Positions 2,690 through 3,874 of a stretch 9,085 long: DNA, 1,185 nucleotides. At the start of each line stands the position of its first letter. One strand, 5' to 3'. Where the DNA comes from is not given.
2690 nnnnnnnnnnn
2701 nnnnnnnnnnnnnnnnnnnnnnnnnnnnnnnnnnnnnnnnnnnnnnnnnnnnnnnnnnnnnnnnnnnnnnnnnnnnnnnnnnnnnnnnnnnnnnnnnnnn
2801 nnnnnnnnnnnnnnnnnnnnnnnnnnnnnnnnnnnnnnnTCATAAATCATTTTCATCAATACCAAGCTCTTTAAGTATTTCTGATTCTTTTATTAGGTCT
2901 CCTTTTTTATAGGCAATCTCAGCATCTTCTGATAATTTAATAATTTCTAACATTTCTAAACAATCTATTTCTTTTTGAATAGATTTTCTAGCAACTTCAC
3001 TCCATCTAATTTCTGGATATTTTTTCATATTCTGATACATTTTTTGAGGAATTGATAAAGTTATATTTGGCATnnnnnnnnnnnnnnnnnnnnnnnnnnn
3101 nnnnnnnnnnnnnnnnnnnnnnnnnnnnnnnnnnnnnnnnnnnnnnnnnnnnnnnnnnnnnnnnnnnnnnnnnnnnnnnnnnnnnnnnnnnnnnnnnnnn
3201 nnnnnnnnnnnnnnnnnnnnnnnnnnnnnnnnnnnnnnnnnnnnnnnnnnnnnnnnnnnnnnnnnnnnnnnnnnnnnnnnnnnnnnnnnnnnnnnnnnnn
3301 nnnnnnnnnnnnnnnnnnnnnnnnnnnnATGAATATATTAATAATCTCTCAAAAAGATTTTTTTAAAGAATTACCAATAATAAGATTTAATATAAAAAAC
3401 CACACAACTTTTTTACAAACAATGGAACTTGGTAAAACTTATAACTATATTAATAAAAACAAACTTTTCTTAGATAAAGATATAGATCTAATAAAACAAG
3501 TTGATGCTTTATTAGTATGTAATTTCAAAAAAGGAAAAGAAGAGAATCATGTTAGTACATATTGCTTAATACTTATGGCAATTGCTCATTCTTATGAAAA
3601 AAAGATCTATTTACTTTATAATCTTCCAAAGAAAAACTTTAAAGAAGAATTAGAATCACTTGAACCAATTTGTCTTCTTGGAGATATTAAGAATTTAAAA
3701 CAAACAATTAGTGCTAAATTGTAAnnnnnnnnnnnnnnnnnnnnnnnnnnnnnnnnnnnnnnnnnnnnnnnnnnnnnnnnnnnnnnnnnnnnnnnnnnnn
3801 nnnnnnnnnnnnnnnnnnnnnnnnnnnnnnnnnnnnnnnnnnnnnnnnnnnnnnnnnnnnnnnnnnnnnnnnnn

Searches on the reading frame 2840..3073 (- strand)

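Call 6: search_protein_families(library=pfam, proteins=[window:2840-3073:-], max_evalue=0.1)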
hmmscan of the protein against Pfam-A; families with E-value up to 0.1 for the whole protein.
window:2840-3073:- (77 aa): 1 family
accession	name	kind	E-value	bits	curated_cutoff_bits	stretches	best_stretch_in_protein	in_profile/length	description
PF22303.2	OspG_kinase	-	0.074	13.5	27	1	9-73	60-126/152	Protein kinase OspG, kinase domain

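Call 7: search_protein_families(library=padloc, proteins=[window:2840-3073:-], max_evalue=0.1)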
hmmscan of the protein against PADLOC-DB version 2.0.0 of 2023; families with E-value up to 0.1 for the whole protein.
window:2840-3073:- (77 aa): 0 families

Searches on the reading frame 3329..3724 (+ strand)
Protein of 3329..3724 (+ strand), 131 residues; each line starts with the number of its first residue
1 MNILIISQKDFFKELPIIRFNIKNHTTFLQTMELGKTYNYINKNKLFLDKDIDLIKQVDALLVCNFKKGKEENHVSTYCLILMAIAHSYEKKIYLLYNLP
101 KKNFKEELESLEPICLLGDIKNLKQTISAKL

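Call 6: search_protein_families(library=pfam, proteins=[window:3329-3724:+], max_evalue=0.1)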
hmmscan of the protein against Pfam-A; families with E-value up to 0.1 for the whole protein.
window:3329-3724:+ (131 aa): 0 families

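Call 7: search_protein_families(library=padloc, proteins=[window:3329-3724:+], max_evalue=0.1)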
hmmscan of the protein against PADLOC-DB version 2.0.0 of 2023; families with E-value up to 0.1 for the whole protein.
window:3329-3724:+ (131 aa): 1 family
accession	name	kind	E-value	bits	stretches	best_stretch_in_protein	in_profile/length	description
PDLC01447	Cas4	-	0.019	13.4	1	30-110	36-117/161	"CAS-I,CAS-II,CAS-III,CAS-IV,CAS-V,CAS-VI; acquisition_associated"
